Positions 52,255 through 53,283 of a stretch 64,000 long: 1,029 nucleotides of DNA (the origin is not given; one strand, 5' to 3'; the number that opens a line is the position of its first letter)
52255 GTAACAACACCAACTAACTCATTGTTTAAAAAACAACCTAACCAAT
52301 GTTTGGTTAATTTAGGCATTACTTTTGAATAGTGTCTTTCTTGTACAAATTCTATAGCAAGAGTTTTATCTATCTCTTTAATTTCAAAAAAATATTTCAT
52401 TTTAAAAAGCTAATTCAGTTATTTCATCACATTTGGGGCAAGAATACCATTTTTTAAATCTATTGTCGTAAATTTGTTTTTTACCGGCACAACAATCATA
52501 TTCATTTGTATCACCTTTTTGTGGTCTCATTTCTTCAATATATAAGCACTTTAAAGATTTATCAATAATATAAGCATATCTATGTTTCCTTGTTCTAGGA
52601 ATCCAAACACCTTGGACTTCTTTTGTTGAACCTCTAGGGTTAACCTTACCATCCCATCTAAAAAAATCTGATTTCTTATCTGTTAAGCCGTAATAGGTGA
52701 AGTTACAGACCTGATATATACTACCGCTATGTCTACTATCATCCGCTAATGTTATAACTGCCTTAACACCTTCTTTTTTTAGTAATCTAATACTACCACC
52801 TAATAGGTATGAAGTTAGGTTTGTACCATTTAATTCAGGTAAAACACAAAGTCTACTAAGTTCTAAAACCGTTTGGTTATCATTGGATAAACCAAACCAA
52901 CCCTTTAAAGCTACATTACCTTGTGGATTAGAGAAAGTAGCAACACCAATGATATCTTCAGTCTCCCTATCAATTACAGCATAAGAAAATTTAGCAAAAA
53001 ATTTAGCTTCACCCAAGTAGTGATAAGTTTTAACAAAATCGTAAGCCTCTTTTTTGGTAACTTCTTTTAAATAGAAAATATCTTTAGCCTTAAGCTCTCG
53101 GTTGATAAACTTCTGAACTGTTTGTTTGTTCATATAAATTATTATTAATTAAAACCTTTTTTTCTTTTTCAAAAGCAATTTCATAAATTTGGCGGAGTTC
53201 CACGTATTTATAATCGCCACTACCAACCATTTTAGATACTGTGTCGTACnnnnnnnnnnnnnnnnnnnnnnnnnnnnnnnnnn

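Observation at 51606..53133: Tandem Mom-like paralogs: candidate DNA hypermodification system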

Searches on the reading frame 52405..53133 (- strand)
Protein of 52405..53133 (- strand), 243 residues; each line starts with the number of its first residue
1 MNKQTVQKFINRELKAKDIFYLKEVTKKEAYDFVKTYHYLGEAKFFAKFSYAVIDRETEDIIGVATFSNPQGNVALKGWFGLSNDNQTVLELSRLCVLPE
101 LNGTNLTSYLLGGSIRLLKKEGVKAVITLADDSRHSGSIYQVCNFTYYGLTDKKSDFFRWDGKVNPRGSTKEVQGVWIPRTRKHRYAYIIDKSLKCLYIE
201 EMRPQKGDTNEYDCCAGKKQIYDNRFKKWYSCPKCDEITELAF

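Call 3: search_protein_families(library=pfam, proteins=[window:52405-53133:-], max_evalue=1)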
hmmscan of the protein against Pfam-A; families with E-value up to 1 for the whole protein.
window:52405-53133:- (243 aa): 4 families
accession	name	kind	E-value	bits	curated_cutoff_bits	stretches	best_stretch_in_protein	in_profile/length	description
PF25680.1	Mom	-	1.1e-22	81.1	27.1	1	20-195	2-190/202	Mom protein family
PF00583.31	Acetyltransf_1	-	0.00067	20.4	20.7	1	45-140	28-111/116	Acetyltransferase (GNAT) family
PF17010.10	DUF5092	-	0.066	13.7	27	1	5-75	8-78/145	Domain of unknown function (DUF5092)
PF18414.7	zf_C2H2_10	-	0.13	12.3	25.6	1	230-238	3-11/26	C2H2 type zinc-finger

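Call 4: search_protein_families(library=phrogs, proteins=[window:52405-53133:-], max_evalue=0.1)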
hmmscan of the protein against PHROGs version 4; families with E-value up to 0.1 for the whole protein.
window:52405-53133:- (243 aa): 4 families
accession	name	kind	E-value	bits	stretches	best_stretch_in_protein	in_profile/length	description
phrog_1384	-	other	1.3e-31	111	1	7-204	8-211/245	Mom-like DNA modification protein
phrog_559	-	DNA, RNA and nucleotide metabolism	3.3e-05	23.9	1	4-150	405-540/607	HNH endonuclease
phrog_30833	-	unknown function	0.00052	20.6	1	218-235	10-27/38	-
phrog_3339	-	DNA, RNA and nucleotide metabolism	0.00072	19.7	1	21-152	365-476/536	homing endonuclease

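Call 8: search_dna_similar(query=window:52405-53133:-, collection=phages, mode=protein, max_rows=40)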
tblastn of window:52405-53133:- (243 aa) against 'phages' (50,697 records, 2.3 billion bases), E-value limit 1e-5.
Records with a match: 147; places in all: 147; records where one place covers at least 80% of the query: 2.
Best place of each record, by identity: <60% 147.
By first word of the organism name: Vibrio 49; Listeria 39; Proteus 18; Staphylococcus 12; Microbacterium 5; Salmonella 4; Corynebacterium 4; Bacillus 3; Escherichia 2; Halogranum 2; and 8 more.
By host as written in the record: - 33; Listeria monocytogenes 32; Vibrio cholerae 13; Proteus mirabilis 12; Microbacterium paraoxydans NRRL B-14843 5; Staphylococcus sp. 4; Salmonella enterica subsp. enterica serovar Typhimurium 4; Corynebacterium vitaeruminis NCIB 9291 4; and 27 more.
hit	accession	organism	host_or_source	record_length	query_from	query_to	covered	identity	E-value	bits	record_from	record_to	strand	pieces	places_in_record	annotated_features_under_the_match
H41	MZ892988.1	Roseobacter phage CRP-212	Rhodobacteraceae bacterium FZCC0040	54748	20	224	84%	33.0%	1e-24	107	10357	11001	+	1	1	nucleotide pyrophosphohydrolase domain protein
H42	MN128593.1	Listeria phage LP-031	Listeria monocytogenes FSL F6-367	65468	20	213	80%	32.7%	1e-13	76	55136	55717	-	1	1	DNA modification protein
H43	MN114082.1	Listeria phage LP-010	Listeria monocytogenes J1-208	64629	20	213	80%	32.2%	4e-13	74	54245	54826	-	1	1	DNA modification protein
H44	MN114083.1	Listeria phage LP-013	Listeria monocytogenes J1-208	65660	20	213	80%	31.7%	4e-12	71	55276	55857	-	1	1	DNA modification protein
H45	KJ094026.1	Listeria phage LP-032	Listeria monocytogenes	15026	20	210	79%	32.0%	1e-13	76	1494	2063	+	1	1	hypothetical protein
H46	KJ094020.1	Listeria phage LP-026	Listeria monocytogenes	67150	20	210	79%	32.0%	1e-13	76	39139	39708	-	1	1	hypothetical protein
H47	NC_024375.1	Listeria phage LP-026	Listeria monocytogenes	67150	20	210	79%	32.0%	1e-13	76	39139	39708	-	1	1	Mom-like DNA modification protein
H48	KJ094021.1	Listeria phage LP-114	Listeria monocytogenes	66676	20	210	79%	32.0%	2e-13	75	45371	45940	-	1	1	hypothetical protein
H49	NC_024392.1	Listeria phage LP-114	Listeria monocytogenes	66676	20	210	79%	32.0%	2e-13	75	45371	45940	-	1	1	Mom-like DNA modification protein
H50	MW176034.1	Acinetobacter phage JeffCo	Acinetobacter calcoaceticus ATCC23055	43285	22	212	79%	31.2%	4e-10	65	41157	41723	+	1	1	55: hypothetical protein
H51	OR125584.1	Listeria phage cka11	Listeria monocytogenes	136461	2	189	77%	30.9%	4e-13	74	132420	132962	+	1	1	record has no annotation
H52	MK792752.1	Listeria phage vB-LmoM-SH3-3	Listeria monocytogenes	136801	2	189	77%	30.9%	4e-13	74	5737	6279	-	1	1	record has no annotation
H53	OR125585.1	Listeria phage cka14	Listeria monocytogenes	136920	2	189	77%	30.9%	4e-13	74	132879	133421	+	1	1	record has no annotation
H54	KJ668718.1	Listeria phage LMTA-34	Listeria monocytogenes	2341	2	189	77%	30.9%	5e-13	73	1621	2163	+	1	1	DNA modification protein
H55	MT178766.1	Listeria phage P100plus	Listeria monocytogenes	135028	2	189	77%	30.9%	7e-13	73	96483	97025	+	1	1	hypothetical protein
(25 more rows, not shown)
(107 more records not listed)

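Call 27: search_solved_structures(query=window:52405-53133:-, max_evalue=1, show_alignments=1)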
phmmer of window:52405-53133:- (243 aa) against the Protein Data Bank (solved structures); distinct sequences matched with E-value up to 1: 20.
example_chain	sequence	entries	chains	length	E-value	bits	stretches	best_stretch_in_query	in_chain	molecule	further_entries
6vn0_H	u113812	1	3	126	0.016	17.7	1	175-230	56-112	RM20F Fab Heavy Chain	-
6vsr_A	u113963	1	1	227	0.052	16.1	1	175-230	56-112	RM20F Fab Heavy Chain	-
9kwz_H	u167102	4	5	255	0.074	15.6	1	135-216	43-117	ICT01 heavy chain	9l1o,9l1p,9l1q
9kwe_H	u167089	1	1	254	0.074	15.6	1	135-216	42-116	ICT01 heavy chain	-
8sxi_C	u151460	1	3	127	0.088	15.3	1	137-217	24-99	b12 Heavy Chain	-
6ol7_C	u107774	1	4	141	0.089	15.3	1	148-229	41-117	glVRC01 Heavy Chain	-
7jlk_A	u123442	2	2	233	0.3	13.6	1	152-229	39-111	glVRC01 Heavy Chain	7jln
4jpk_H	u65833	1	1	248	0.33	13.5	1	153-229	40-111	Putative VRC01 germline precursor Fab heavy chain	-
1n0x_H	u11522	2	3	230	0.34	13.4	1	137-217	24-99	IMMUNOGLOBULIN HEAVY CHAIN | Antibody b12, Heavy Chain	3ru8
3juy_B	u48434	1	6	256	0.34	13.4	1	137-217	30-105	3B3 single chain variant HIV-1 antibody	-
2ny7_H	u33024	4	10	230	0.35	13.4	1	137-217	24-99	ANTIBODY b12, HEAVY CHAIN | b12 Fab heavy chain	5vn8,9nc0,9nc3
6p8n_H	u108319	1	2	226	0.37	13.3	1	157-229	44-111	P-p1f1 Heavy Chain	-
5lmj_A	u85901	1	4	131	0.42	13.1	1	137-228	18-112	nanobody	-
6mft_H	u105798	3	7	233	0.46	13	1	154-229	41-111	Heavy Chain glVRC01 | VRC01GL heavy chain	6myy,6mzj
9ivj_H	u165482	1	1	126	0.58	12.7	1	138-225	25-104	4G12 fab H chain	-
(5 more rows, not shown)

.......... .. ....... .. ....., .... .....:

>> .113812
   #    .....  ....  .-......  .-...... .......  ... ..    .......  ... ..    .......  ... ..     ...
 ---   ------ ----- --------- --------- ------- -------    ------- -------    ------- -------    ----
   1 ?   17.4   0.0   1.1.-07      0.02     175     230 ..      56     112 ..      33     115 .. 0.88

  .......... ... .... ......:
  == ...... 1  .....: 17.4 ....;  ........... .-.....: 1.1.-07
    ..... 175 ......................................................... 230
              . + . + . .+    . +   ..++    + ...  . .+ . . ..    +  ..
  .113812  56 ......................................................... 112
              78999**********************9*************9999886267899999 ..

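Call 29: find_homologous_proteins(query=window:52405-53133:-, max_evalue=0.00001)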
Query window:52405-53133:- (243 aa): 816 proteins with E <= 0.00001 among 1090 candidates; the best 120 are listed.
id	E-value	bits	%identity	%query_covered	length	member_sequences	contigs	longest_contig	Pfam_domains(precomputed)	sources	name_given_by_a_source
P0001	2.9e-154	529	93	100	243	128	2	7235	PF25680.2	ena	-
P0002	1.6e-141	488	84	100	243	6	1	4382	PF25680.2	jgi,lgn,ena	jgi:hypothetical protein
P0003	5.1e-136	470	82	98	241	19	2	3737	PF25680.2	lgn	-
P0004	7.9e-135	466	81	98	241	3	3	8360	PF25680.2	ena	-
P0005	7.1e-131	453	79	98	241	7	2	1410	PF25680.2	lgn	-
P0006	2.2e-130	451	79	98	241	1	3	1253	PF25680.2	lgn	-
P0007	2.3e-128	445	80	98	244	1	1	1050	PF25680.2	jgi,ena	-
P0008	3.0e-126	438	76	98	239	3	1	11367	PF25680.2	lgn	-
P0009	6.9e-124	430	77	96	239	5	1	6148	PF25680.2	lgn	-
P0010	1.5e-122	426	74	98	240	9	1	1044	PF25680.2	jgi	jgi:hypothetical protein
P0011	1.0e-121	423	75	98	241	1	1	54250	PF25680.2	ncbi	-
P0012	2.9e-119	415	74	96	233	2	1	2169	PF25680.2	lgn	-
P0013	8.0e-119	413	71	98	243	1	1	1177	PF25680.2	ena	-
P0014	1.4e-117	409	85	86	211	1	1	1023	PF25680.2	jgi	jgi:hypothetical protein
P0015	3.1e-117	408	76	91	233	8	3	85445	PF25680.2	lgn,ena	-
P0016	7.3e-117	407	76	91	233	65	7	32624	PF25680.2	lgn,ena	-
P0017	1.7e-116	406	73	96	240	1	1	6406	PF25680.2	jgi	jgi:hypothetical protein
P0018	2.4e-116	405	75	92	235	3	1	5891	PF25680.2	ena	-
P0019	4.6e-115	401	70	98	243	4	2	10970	PF25680.2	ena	-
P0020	4.8e-114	398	70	99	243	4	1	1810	PF25680.2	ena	-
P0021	7.1e-114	397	77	91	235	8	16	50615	PF25680.2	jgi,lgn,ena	jgi:hypothetical protein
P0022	1.2e-112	393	76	91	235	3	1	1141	PF25680.2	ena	-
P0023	3.4e-112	392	70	97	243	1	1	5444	PF25680.2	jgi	jgi:hypothetical protein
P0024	3.6e-112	392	76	91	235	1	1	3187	PF25680.2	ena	-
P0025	5.0e-109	381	72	93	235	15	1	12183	PF25680.2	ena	-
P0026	1.5e-108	380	66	99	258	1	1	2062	PF25680.2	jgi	jgi:hypothetical protein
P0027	3.3e-108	379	72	95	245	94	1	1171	PF25680.2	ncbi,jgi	jgi:hypothetical protein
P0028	5.0e-108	378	67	99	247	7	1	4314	PF25680.2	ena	-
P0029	9.6e-108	377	69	96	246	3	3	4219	PF25680.2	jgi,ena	-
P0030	2.0e-107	376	69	95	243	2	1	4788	PF25680.2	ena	-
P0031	2.7e-107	376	69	97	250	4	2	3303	PF25680.2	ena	-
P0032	3.8e-107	375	68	97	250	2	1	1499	PF25680.2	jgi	-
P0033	9.4e-107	374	69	95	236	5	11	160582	PF25680.2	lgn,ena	-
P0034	1.6e-106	373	71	91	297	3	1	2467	PF25680.2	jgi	-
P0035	3.1e-106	372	70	95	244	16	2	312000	PF25680.2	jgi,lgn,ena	jgi:hypothetical protein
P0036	3.4e-106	372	68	98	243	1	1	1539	PF25680.2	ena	-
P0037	3.6e-106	372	84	75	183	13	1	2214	PF25680.2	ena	-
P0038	4.6e-106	372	68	96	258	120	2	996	PF25680.2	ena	-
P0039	2.4e-105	369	68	96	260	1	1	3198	PF25680.2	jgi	jgi:hypothetical protein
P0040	4.4e-105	368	66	97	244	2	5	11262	PF25680.2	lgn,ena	-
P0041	6.7e-105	368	67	95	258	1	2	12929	PF25680.2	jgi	jgi:hypothetical protein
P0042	8.2e-105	368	68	95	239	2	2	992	PF25680.2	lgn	-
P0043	1.0e-104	367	67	97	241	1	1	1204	PF25680.2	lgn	-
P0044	1.2e-104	367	70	93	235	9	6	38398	PF25680.2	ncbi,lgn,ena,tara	tara:strand:+ start:962 stop:1669 length:708 start_codon:yes stop_codon:yes gene_type:complete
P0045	2.9e-104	366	66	97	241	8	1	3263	PF25680.2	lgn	-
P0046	3.1e-104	366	65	97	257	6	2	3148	PF25680.2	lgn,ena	-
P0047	4.5e-104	365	67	95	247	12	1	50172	PF25680.2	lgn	-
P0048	5.9e-104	365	66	97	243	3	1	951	PF25680.2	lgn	-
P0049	1.3e-103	364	68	95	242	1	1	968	PF25680.2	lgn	-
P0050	1.5e-103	363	67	97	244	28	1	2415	PF25680.2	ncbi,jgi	jgi:hypothetical protein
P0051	1.5e-103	363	66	95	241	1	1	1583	PF25680.2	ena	-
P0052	2.7e-103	363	66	97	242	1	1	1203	PF25680.2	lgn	-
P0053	3.3e-103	362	67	91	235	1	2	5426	PF25680.2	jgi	jgi:hypothetical protein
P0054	7.0e-103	361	67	96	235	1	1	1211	PF25680.2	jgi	jgi:hypothetical protein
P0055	8.2e-103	361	65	98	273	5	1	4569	PF25680.2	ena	-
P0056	9.8e-103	361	67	95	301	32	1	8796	PF25680.2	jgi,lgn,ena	-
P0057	1.1e-102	361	64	97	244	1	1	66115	PF25680.2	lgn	-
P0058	1.1e-102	361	65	96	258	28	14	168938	PF25680.2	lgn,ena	-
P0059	1.6e-102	360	65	99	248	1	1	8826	PF25680.2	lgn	-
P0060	1.8e-102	360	66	95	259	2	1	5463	PF25680.2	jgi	-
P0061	2.2e-102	360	65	96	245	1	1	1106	PF25680.2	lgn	-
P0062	3.4e-102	359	65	96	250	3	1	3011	PF25680.2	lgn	-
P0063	1.4e-101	357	65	95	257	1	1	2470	PF25680.2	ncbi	-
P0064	2.5e-101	356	63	99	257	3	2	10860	PF25680.2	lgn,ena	-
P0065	2.7e-101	356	62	99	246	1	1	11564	PF25680.2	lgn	-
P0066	2.9e-101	356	67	95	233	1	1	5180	PF25680.2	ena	-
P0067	3.2e-101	356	64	96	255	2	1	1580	PF25680.2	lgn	-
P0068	3.6e-101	356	67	93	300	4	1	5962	PF25680.2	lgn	-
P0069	7.1e-101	355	99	66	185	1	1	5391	PF25680.2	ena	-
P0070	8.3e-101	354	66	94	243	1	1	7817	PF25680.2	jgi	-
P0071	1.1e-100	354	69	90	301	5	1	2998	PF25680.2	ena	-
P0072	1.7e-100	353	63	98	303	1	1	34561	PF25680.2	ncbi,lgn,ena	-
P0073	2.1e-100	353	65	98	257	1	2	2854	PF25680.2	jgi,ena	jgi:hypothetical protein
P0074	2.3e-100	353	63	97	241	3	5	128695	PF25680.2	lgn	-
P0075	2.3e-100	353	62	98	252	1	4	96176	PF25680.2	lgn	-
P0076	2.5e-100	353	63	99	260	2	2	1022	PF25680.2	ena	-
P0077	2.6e-100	353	63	98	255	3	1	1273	PF25680.2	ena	-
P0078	3.3e-100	352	62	98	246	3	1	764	PF25680.2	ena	-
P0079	3.4e-100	352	62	97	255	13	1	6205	PF25680.2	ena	-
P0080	5.2e-100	352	65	97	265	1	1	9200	PF25680.2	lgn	-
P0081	8.7e-100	351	63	95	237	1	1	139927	PF25680.2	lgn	-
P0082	1.0e-99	351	63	95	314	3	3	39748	PF25680.2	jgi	jgi:hypothetical protein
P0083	1.2e-99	351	62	97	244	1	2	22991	PF25680.2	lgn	-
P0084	1.2e-99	351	63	98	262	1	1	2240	PF25680.2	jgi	jgi:hypothetical protein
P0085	2.1e-99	350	69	88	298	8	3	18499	PF25680.2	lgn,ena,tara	tara:strand:+ start:4608 stop:5504 length:897 start_codon:yes stop_codon:yes gene_type:complete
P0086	2.4e-99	350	61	98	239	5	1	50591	PF25680.2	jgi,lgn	jgi:hypothetical protein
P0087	3.3e-99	349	62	97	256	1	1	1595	PF25680.2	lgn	-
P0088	3.8e-99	349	63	97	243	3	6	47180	PF25680.2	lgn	-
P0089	4.4e-99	349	63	100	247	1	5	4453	PF25680.2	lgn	-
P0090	4.5e-99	349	63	95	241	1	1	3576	PF25680.2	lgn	-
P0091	4.5e-99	349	62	97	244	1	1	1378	PF25680.2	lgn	-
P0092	4.8e-99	349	64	96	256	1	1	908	PF25680.2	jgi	jgi:hypothetical protein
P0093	5.2e-99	349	65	97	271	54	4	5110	PF25680.2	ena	-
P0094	5.6e-99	348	61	98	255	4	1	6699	PF25680.2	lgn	-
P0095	7.9e-99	348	63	95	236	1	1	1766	PF25680.2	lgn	-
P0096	9.6e-99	348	67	90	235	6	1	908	PF25680.2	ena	-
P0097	9.8e-99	348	65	95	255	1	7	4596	PF25680.2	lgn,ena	-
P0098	1.0e-98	348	66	97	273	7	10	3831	PF25680.2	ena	-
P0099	1.3e-98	347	61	99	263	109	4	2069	PF25680.2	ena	-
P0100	1.4e-98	347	67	93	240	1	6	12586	PF25680.2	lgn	-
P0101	1.7e-98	347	64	97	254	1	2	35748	PF25680.2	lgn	-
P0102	1.9e-98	347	63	98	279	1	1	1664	PF25680.2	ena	-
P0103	2.6e-98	346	61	98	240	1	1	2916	PF25680.2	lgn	-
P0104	2.9e-98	346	63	96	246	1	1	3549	PF25680.2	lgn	-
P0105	4.6e-98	345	62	99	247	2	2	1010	PF25680.2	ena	-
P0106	4.8e-98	345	64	93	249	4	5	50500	PF25680.2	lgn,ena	-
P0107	5.6e-98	345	61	98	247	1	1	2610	PF25680.2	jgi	jgi:hypothetical protein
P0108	9.5e-98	344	64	95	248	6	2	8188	PF25680.2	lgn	-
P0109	1.1e-97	344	64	97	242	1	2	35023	PF25680.2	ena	-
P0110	1.1e-97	344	64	96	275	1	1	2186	PF25680.2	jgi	jgi:hypothetical protein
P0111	1.1e-97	344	62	95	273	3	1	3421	PF25680.2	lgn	-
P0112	1.5e-97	344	61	97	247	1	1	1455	PF25680.2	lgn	-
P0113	1.5e-97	344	64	93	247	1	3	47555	PF25680.2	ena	-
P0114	1.7e-97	344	66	93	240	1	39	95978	PF25680.2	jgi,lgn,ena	-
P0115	1.7e-97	344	63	98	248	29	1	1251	PF25680.2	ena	-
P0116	1.8e-97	344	63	97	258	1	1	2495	PF25680.2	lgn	-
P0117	2.0e-97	343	60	97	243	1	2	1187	PF25680.2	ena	-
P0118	2.0e-97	343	65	95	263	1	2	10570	PF25680.2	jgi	jgi:hypothetical protein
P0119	2.1e-97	343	63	94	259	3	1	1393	PF25680.2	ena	-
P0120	2.5e-97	343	63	94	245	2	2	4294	PF25680.2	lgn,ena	-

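Call 30: find_encoding_contigs(protein=P0035, flank=6000, max_places=2)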
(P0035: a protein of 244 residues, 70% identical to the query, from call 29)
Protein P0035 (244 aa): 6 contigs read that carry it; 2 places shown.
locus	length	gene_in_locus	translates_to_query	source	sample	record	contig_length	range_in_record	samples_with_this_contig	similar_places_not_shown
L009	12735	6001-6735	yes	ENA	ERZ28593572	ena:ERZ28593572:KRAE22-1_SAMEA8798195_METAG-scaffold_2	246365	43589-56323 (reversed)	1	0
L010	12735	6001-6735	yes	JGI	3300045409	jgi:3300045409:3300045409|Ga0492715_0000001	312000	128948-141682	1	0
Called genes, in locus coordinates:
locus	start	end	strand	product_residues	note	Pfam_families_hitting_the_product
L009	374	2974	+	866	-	PF13585:CHU_C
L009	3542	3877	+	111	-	PF02481:DNA_processg_A (faint), PF10686:YAcAr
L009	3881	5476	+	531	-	PF05731:TROVE (faint)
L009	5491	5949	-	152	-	-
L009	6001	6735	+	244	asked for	PF25680:Mom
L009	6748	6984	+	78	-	-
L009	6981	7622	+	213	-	PF07068:Gp23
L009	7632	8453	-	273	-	-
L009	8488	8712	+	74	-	-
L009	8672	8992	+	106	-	-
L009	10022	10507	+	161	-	PF13395:HNH_4 (faint), PF01844:HNH, PF14279:HNH_5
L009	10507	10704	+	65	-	PF17653:DUF5522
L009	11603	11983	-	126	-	-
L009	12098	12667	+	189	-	-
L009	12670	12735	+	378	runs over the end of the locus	-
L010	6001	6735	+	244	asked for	PF25680:Mom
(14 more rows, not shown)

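Call 31: find_encoding_contigs(protein=P0058, flank=6000, max_places=2)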
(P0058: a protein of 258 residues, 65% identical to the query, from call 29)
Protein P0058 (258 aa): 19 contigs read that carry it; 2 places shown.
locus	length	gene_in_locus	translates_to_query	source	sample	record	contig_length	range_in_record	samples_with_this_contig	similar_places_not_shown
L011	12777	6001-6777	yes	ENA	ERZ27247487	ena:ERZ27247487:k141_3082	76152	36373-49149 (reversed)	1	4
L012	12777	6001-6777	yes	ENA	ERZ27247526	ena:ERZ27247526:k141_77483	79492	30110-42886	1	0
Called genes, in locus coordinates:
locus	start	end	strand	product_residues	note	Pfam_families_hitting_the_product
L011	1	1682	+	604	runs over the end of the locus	PF21379:Gp6-like_1st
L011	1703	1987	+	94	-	PF05488:PAAR_motif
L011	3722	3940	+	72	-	PF13560:HTH_31 (weak), PF01381:HTH_3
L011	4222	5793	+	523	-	PF11443:DUF2828, PF25043:DUF7788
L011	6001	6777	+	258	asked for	PF25680:Mom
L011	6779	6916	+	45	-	-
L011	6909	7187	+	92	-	-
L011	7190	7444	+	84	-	-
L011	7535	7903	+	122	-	-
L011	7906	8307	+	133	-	-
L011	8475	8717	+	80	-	-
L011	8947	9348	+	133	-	-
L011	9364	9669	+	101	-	-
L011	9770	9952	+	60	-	-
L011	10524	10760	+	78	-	-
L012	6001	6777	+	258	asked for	PF25680:Mom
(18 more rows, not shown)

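Call 32: find_encoding_contigs(protein=P0081, flank=6000, max_places=2)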
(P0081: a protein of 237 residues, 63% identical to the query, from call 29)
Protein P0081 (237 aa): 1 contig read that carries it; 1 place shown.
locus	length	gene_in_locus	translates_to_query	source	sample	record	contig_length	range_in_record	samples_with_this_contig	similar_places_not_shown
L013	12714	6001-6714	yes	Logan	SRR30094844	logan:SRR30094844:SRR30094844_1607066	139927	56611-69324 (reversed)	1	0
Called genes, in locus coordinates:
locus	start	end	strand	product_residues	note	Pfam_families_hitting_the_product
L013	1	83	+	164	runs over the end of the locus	PF00186:DHFR_1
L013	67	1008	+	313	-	PF00303:Thymidylat_synt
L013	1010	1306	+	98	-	-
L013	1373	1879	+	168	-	PF01832:Glucosaminidase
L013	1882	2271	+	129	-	-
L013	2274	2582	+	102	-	-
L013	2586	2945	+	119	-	PF03819:MazG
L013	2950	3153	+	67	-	-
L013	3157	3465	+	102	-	-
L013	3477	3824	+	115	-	-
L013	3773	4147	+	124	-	-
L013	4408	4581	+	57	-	-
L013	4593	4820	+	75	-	-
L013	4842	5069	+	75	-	-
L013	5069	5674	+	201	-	-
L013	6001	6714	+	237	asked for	PF25680:Mom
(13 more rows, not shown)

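Call 51: find_related_loci(query=A2, collection=viral_contigs, flank=10000)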
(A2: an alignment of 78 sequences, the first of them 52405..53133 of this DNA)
Query A2 (243 aa) in viral_contigs; peptide patterns used: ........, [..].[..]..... (x = any residue, [..] = any of these).
471 stretches matched a pattern; 421 encode a relative of the query (tblastn E <= 1e-3); the best 80 are kept; 80 distinct loci.
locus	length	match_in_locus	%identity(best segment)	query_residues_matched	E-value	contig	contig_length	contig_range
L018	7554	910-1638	100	1-243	5e-167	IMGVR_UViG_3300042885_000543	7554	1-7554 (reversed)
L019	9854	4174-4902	91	1-243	7e-155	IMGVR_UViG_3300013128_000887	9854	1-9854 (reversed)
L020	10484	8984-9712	91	1-243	7e-155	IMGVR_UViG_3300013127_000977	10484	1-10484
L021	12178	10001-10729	91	1-243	7e-155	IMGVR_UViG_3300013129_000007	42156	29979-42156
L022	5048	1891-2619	84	1-243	1e-146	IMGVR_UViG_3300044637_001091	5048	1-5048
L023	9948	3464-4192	84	1-243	2e-144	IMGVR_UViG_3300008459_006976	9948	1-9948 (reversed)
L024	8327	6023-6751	84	1-243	1e-144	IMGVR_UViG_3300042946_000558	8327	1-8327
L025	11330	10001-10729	84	1-243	1e-144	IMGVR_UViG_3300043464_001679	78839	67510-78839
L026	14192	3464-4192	84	1-243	2e-144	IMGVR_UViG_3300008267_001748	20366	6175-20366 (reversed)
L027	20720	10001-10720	86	4-243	8e-144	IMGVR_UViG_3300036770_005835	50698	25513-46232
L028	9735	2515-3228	85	6-243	9e-142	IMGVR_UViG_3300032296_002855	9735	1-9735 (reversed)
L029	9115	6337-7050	81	6-243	6e-138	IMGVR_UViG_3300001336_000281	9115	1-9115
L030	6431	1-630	86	34-243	5e-127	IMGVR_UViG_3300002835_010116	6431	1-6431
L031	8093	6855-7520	76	22-243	1e-119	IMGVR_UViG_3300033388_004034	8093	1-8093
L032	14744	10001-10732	68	2-241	1e-110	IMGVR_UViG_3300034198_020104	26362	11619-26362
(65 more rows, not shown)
